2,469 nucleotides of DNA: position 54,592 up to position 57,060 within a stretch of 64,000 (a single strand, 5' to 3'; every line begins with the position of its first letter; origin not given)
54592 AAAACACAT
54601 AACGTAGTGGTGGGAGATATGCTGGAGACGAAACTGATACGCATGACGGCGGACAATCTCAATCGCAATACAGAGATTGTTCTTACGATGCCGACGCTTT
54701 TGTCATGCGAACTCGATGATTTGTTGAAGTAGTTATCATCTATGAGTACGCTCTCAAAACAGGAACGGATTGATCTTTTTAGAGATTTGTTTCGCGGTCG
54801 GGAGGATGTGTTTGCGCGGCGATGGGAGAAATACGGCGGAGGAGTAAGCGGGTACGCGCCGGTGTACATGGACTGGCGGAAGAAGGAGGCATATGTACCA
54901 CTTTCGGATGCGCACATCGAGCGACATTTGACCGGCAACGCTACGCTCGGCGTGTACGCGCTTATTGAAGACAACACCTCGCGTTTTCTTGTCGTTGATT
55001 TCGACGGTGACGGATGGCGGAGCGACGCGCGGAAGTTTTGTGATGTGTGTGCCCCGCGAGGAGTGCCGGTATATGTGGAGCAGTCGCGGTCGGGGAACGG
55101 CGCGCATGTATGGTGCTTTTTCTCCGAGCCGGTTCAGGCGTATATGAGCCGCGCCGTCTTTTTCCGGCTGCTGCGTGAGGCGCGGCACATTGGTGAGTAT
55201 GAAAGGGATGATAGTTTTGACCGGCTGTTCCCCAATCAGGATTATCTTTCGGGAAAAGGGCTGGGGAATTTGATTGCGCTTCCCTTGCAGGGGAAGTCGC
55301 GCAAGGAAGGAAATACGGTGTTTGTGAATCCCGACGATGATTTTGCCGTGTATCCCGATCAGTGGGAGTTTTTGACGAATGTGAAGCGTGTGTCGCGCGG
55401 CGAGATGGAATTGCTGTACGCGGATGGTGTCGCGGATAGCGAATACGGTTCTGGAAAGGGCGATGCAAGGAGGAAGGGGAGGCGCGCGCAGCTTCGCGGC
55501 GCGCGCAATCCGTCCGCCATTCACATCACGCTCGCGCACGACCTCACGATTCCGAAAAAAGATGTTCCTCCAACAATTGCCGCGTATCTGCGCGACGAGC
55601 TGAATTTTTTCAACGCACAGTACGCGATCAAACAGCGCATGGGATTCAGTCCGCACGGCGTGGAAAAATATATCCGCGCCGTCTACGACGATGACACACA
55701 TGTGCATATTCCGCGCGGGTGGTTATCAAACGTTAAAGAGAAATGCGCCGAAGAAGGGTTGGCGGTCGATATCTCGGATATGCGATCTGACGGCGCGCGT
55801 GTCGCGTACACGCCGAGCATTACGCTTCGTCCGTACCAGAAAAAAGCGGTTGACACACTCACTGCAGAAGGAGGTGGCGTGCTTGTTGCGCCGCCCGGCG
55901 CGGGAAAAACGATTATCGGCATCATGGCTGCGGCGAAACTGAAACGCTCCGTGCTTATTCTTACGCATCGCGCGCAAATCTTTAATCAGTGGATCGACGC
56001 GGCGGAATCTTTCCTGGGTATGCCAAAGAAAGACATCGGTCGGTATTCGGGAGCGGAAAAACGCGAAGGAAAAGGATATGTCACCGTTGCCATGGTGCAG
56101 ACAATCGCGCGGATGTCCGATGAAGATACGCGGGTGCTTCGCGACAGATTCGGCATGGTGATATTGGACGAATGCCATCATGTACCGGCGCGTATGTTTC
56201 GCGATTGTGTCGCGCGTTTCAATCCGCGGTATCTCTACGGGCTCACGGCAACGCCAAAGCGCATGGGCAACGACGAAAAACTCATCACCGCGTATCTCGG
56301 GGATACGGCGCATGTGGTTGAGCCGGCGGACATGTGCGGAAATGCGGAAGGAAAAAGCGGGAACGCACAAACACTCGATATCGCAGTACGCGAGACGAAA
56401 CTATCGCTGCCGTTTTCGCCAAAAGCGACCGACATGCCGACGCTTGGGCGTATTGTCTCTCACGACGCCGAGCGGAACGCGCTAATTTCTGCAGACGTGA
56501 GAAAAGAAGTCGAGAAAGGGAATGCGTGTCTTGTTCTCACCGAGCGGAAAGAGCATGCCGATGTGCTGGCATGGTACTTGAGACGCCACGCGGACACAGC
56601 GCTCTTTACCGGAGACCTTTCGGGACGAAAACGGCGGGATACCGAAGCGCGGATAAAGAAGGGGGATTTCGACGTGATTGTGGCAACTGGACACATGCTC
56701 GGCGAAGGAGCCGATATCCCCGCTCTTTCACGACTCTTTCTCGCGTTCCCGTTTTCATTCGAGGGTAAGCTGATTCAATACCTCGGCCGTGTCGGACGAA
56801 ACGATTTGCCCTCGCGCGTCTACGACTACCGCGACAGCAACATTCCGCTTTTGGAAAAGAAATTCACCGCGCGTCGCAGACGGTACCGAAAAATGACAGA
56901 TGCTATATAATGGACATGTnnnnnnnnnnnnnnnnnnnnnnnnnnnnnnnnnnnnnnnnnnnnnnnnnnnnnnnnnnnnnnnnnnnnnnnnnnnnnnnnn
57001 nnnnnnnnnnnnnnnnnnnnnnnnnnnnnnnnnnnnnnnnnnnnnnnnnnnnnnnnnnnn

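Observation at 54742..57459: AEP primase-like domain fused to an SF2 DEXH helicase, plus a coupled 179-aa partner: candidate undescribed defence or selfish-replication module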

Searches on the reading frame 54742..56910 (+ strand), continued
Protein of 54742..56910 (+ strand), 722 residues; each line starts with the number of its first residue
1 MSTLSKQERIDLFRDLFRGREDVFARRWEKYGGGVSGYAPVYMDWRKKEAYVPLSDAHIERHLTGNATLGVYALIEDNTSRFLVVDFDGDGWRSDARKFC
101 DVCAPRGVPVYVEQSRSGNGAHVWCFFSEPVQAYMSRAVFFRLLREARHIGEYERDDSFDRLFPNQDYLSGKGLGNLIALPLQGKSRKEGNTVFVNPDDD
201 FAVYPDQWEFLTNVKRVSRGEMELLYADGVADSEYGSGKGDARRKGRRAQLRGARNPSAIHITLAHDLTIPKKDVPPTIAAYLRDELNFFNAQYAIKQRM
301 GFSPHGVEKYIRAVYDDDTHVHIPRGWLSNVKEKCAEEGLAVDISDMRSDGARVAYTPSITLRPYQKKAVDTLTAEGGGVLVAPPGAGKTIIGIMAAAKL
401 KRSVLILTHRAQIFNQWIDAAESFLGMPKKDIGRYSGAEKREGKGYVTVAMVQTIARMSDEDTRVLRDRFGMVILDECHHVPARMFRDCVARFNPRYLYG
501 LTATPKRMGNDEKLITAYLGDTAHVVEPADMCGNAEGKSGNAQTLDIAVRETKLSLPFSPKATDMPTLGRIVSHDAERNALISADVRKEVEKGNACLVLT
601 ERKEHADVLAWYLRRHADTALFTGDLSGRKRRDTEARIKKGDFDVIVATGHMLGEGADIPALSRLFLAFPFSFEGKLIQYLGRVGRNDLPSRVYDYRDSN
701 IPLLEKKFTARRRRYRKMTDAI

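Call 63: search_solved_structures(query=A1, max_evalue=0.001)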
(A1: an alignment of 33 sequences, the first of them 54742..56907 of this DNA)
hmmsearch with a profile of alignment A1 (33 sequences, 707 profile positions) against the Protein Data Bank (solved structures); distinct sequences matched with E-value up to 0.001: 61 (the best 60 are shown).
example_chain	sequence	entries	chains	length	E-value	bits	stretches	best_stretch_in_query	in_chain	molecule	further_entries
6p4f_A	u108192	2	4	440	1.1e-30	109.5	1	339-672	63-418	DNA-dependent ATPase XPBII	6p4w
5tnu_A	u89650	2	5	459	1.5e-30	109.1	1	339-672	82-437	DNA-dependent ATPase XPBII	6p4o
6p66_A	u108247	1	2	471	9.8e-26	93.2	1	315-513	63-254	DNA repair protein RAD25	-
2fwr_A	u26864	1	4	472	9.9e-26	93.1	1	315-513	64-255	DNA repair protein RAD25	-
7nqd_A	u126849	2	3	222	2.7e-25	91.7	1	5-229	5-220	TPR_REGION domain-containing protein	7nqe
7nqf_A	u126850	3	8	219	5e-25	90.8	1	5-227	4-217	TPR_REGION domain-containing protein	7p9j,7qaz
7clg_A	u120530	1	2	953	4.9e-22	80.9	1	338-673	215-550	Putative helicase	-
2fz4_A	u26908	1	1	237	2.7e-21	78.5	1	315-489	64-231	DNA repair protein RAD25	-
5of4_A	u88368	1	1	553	3.4e-21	78.2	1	333-564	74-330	TFIIH basal transcription factor complex helicase XPB subunit,XPB,TFIIH basal transcriptio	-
8ebt_A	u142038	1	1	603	4.7e-21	77.7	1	333-564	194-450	General transcription and DNA repair factor IIH helicase subunit XPB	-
6nmi_A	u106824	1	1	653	5.2e-21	77.6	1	333-564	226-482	General transcription and DNA repair factor IIH helicase subunit XPB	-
8bvw_0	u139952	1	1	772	7e-21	77.1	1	333-564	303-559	General transcription and DNA repair factor IIH helicase subunit XPB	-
29vf_0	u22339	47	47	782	7.2e-21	77.1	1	333-564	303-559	General transcription and DNA repair factor IIH helicase subunit XPB | TFIIH basal transcription factor complex helicase XPB subunit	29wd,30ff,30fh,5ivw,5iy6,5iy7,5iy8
28jm_A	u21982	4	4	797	7.6e-21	77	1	333-564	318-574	General transcription and DNA repair factor IIH helicase subunit XPB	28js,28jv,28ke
5fmf_1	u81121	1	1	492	8.5e-21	76.8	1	329-514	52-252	DNA REPAIR HELICASE RAD25, SSL2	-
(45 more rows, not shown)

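Call 68: search_protein_families(library=pfam, alignment_id=A3, max_evalue=0.001)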
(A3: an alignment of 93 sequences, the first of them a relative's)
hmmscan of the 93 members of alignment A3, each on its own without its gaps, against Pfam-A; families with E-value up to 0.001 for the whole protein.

A. member 1, L006:10164-10748:+ (195 aa): 2 families
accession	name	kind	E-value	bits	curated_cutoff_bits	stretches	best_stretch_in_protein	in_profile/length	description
PF01399.33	PCI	-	2.7e-05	24.7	22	1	131-182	19-70/84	PCI domain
PF13338.12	AbiEi_4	-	0.00039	20.9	25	0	141-188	2-44/49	Transcriptional regulator, AbiEi antitoxin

B. families by the number of members that match (of 93 scanned): 69 families (the first 25 are shown)
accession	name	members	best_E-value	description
PF02661.23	Fic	15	5.5e-19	Fic/DOC family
PF13749.12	HATPase_c_4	8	1.2e-20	Putative ATP-dependent DNA helicase recG C-terminal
PF04326.19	SLFN_AlbA_2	8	3.2e-17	Schlafen, AlbA_2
PF02384.22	N6_Mtase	6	6.5e-105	N-6 DNA Methylase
PF07669.17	Eco57I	6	4.1e-42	Eco57I restriction-modification methylase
PF12802.13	MarR_2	6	4.4e-05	MarR family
PF08843.17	AbiEii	5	1.3e-41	Nucleotidyl transferase AbiEii toxin, Type IV TA system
PF20473.4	MmeI_Mtase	5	9e-10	MmeI, DNA-methyltransferase domain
PF22168.2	DIP2311-like_C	5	1.3e-05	Transcriptional regulator DIP2311-like, C-terminal domain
PF13310.11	Virulence_RhuM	3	3.5e-108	Virulence protein RhuM family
PF14493.12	HTH_40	3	1.9e-19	Helix-turn-helix domain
PF01381.28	HTH_3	3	1.9e-09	Helix-turn-helix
PF08220.18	HTH_DeoR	3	1.7e-06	DeoR-like helix-turn-helix domain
PF07804.18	HipA_C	2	1.1e-50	HipA-like C-terminal domain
PF22837.1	M_Eco57I_C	2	6.5e-38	Type II methyltransferase M.Eco57I, C-terminal domain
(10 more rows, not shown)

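Call 83: get_annotated_region(hit=H14, flank=8000)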
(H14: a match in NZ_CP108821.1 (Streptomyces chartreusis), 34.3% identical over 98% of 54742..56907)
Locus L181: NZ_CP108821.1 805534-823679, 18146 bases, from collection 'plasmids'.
description: Streptomyces chartreusis strain NBC_00865 plasmid unnamed1, complete sequence
organism: Streptomyces chartreusis (NCBI taxid 1969)
taxonomy: Bacteria; Actinomycetota; Actinomycetes; Kitasatosporales; Streptomycetaceae; Streptomyces; Streptomyces chartreusis
host: -; source: -; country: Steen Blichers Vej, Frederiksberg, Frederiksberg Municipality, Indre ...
typing (MOB-suite, as given by PLSDB): non-mobilizable; replicon rep_cluster_1910
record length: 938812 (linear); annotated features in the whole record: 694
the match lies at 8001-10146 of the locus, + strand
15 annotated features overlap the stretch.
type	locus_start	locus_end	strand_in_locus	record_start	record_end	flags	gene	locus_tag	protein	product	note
CDS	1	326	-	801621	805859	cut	-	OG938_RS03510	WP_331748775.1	TIGR02680 family protein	-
CDS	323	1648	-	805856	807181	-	-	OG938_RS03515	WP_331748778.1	TIGR02678 family protein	-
CDS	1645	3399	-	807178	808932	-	-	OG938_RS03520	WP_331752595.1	TIGR02677 family protein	-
CDS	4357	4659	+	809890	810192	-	-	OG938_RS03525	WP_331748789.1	LysR family transcriptional regulator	GO:0006355 - regulation of DNA-templated transcription [Evidence IEA]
CDS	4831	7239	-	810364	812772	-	-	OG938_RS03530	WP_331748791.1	2OG-Fe(II) oxygenase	-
CDS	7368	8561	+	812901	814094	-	-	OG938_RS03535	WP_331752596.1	hypothetical protein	-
CDS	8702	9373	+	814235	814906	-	-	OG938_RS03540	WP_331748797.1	DEAD/DEAH box helicase family protein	-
CDS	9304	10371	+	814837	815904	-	-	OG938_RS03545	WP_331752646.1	histone-like nucleoid-structuring protein Lsr2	-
CDS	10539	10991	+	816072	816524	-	-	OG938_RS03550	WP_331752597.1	hypothetical protein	-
CDS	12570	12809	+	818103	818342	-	-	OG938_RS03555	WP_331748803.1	hypothetical protein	-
CDS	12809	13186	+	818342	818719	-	-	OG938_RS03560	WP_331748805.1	fic family toxin-antitoxin system, toxin component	-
CDS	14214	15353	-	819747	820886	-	-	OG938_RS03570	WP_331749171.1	methyltransferase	-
CDS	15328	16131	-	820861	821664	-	-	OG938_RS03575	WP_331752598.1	SDR family NAD(P)-dependent oxidoreductase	-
CDS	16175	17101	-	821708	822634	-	-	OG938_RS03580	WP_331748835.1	TIGR03621 family F420-dependent LLM class oxidoreductase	GO:0008150 - biological_process [Evidence IEA]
CDS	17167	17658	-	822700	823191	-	-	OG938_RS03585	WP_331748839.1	nuclear transport factor 2 family protein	-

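Call 84: get_annotated_region(hit=H6, flank=8000)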
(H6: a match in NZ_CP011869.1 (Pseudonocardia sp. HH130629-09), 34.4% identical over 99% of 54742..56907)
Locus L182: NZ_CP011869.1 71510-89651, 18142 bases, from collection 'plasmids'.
description: Pseudonocardia sp. HH130629-09 plasmid pLS1-1, complete sequence
organism: Pseudonocardia sp. HH130629-09 (NCBI taxid 1641402)
taxonomy: Bacteria; Actinomycetota; Actinomycetes; Pseudonocardiales; Pseudonocardiaceae; Pseudonocardia; Pseudonocardia sp. HH130629-09
host: -; source: Apterostigma; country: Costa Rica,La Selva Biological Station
typing (MOB-suite, as given by PLSDB): mobilizable; replicon rep_cluster_235; relaxase MOBF
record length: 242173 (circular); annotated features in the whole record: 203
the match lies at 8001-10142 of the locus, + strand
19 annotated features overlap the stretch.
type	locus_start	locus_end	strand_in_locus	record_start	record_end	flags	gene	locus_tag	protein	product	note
CDS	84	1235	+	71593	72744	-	-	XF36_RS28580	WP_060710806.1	IS30 family transposase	-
CDS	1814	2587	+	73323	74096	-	-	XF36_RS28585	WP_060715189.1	transposase family protein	-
CDS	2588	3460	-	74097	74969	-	-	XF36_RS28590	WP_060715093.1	IS3 family transposase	-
CDS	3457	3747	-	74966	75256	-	-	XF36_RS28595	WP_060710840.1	transposase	GO:0006313 - DNA transposition [Evidence IEA]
CDS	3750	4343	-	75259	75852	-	-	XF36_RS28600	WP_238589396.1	LysR family transcriptional regulator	GO:0006355 - regulation of DNA-templated transcription [Evidence IEA]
CDS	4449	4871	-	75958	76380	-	-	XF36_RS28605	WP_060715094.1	hypothetical protein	-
CDS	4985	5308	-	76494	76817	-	-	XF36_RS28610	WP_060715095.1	hypothetical protein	-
CDS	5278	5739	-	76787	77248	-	-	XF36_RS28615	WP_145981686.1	FAD-dependent oxidoreductase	-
CDS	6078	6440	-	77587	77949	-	-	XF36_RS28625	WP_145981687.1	hypothetical protein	-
CDS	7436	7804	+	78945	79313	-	-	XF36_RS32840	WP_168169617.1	hypothetical protein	-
CDS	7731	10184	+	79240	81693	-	-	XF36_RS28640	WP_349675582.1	DEAD/DEAH box helicase family protein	-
CDS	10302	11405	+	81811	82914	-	-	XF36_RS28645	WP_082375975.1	IS630 family transposase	-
CDS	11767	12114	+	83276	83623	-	-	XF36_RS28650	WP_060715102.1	hypothetical protein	-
CDS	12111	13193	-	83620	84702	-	-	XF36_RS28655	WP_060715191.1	IS630 family transposase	-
CDS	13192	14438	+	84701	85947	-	-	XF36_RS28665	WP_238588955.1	IS3 family transposase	-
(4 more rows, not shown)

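Call 86: predict_structure(alignment_id=A1)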
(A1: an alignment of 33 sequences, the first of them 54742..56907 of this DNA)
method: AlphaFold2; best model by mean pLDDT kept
length: 722 residues; sequences in the alignment: 33
mean_pLDDT: 81.8   pTM: 0.59
mean pLDDT of the five models: 81.8, 81.3, 80.3, 79.6, 77.8
residues with pLDDT >= 90: 269; 70-90: 333; 50-70: 67; < 50: 53
segments of 3 or more residues with pLDDT < 50: 166-174, 186-188, 231-256, 534-542, 654-656
pLDDT, mean of each block of 10 residues (from residue 1): 82 92 85 75 79 92 88 83 88 93 94 87 94 87 85 65 51 62 60 90 91 95 84 38 41 55 94 88 86 74 67 88 92 91 93 87 90 92 85 93 93 89 87 85 83 89 85 91 80 92 72 85 87 48 74 89 86 93 94 89 90 87 82 82 84 57 84 64 67 91 89 76 43
secondary structure, 60 per line:
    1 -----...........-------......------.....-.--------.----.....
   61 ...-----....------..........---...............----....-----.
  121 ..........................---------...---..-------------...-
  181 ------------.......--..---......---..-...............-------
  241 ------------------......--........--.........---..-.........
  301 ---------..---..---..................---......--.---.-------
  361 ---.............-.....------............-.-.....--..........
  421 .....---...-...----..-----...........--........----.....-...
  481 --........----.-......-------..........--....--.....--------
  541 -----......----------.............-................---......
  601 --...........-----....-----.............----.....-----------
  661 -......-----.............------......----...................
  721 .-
elements in order (helices of 4 or more, strands of 3 or more residues): H6-16 E24-29 E36-40 H56-63 E69-72 E79-88 H92-106 E111-114 E120-132 H133-146 E177-179 E193-196 H207-212 H219-233 E259-264 E267-271 H277-285 H292-300 E320-324 H325-337 E341-346 H364-376 E378-382 H389-400 E404-408 H411-425 E433-435 E447-451 H452-457 H460-467 E472-476 H483-490 E497-502 H510-519 E522-525 H528-532 E546-551 H562-574 H576-591 E595-600 H603-613 E619-622 H628-640 E645-649 E662-667 H673-685 E692-697 H702-721

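Call 88: fold_search(model_id=the predicted structure, library=pdb)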
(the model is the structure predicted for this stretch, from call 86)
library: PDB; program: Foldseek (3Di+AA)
matches with E <= 10: 1657; with E <= 0.001: 882
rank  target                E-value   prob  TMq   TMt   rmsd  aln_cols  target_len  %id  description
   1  5tnu_A                1.0e-21  1.00  0.27  0.42  21.6       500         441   17  S. tokodaii XPB II crystal structure at 3.0 Angstrom resolution (released 2017-11-01)
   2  6p4o_A                1.4e-21  1.00  0.36  0.55   9.3       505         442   17  Complex of XPB helicase with Bax1 endonuclease from Sulfurisphaera tokodaii at 3.15 Angstroms resolution (released 2020-06-03)
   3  6p4o_C                3.9e-21  1.00  0.37  0.56   8.7       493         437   17  Complex of XPB helicase with Bax1 endonuclease from Sulfurisphaera tokodaii at 3.15 Angstroms resolution (released 2020-06-03)
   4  6p4o_E                3.2e-20  1.00  0.37  0.56   8.6       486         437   17  Complex of XPB helicase with Bax1 endonuclease from Sulfurisphaera tokodaii at 3.15 Angstroms resolution (released 2020-06-03)
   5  2oca                  3.4e-20  1.00  0.29  0.41  18.4       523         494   18  The crystal structure of T4 UvsW (released 2007-10-16)
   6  7o4l_7                5.9e-20  1.00  0.43  0.50   8.0       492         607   17  Yeast TFIIH in the expanded state within the pre-initiation complex (released 2021-06-16)
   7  7egb_6                8.8e-20  1.00  0.43  0.50  19.8       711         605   15  TFIID-based holo PIC on SCP promoter (released 2021-05-05)
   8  6p4w_A                1.4e-19  1.00  0.34  0.50   8.7       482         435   17  XPB helicase in a complex with truncated Bax1 from Sulfurisphaera tokodaii at 2.96 Angstrom resolution (released 2020-06-03)
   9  9pd3_A                1.8e-19  1.00  0.44  0.51   7.2       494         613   17  NER dual incision complex - DuIS (released 2026-02-18)
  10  6p66_A                3.5e-19  1.00  0.25  0.40  21.1       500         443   17  The crystal structure of the XPB complex with Bax1 from Archaeoglobus fulgidus at 3.0 Angstrom resolution (released 2020-06-17)
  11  6p4f_C                4.9e-19  1.00  0.39  0.60   8.9       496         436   16  Crystal structure of the XPB-Bax1-forked DNA ternary complex (released 2020-06-17)
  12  6nmi_A                5.5e-19  1.00  0.43  0.47  13.4       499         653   18  Cryo-EM structure of the human TFIIH core complex (released 2019-03-13)
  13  8ebs_A                5.5e-19  1.00  0.44  0.51  12.8       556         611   16  Initial DNA-lesion (Cy5) binding by XPC and TFIIH (released 2023-04-19)
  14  6p66_C                6.9e-19  1.00  0.26  0.38  21.1       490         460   17  The crystal structure of the XPB complex with Bax1 from Archaeoglobus fulgidus at 3.0 Angstrom resolution (released 2020-06-17)
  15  7o4i_7                8.6e-19  1.00  0.41  0.47  19.6       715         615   16  Yeast RNA polymerase II transcription pre-initiation complex with initial transcription bubble (released 2021-06-16)
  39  7nqd_B                6.9e-16  1.00  0.26  0.83   3.9       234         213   30  Prim-Pol Domain of CRISPR-associated Prim-Pol (CAPP) from Marinitoga sp. 1137 (released 2022-05-04)
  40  7nqd_A                4.3e-15  1.00  0.25  0.83   3.6       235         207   31  Prim-Pol Domain of CRISPR-associated Prim-Pol (CAPP) from Marinitoga sp. 1137 (released 2022-05-04)
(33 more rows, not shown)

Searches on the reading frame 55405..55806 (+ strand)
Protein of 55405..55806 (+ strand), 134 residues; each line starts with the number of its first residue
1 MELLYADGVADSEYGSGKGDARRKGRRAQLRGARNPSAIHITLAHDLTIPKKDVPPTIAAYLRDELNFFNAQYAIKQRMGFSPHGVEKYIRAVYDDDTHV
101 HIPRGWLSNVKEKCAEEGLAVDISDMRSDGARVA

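Call 95: search_protein_families(library=pfam, proteins=[window:55405-55806:+], max_evalue=10)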
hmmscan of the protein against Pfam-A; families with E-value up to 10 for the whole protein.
window:55405-55806:+ (134 aa): 1 family
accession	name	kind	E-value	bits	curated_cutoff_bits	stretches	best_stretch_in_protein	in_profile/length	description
PF02834.22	LigT_PEase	-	0.23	12.1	23.3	1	35-62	31-58/87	LigT like Phosphoesterase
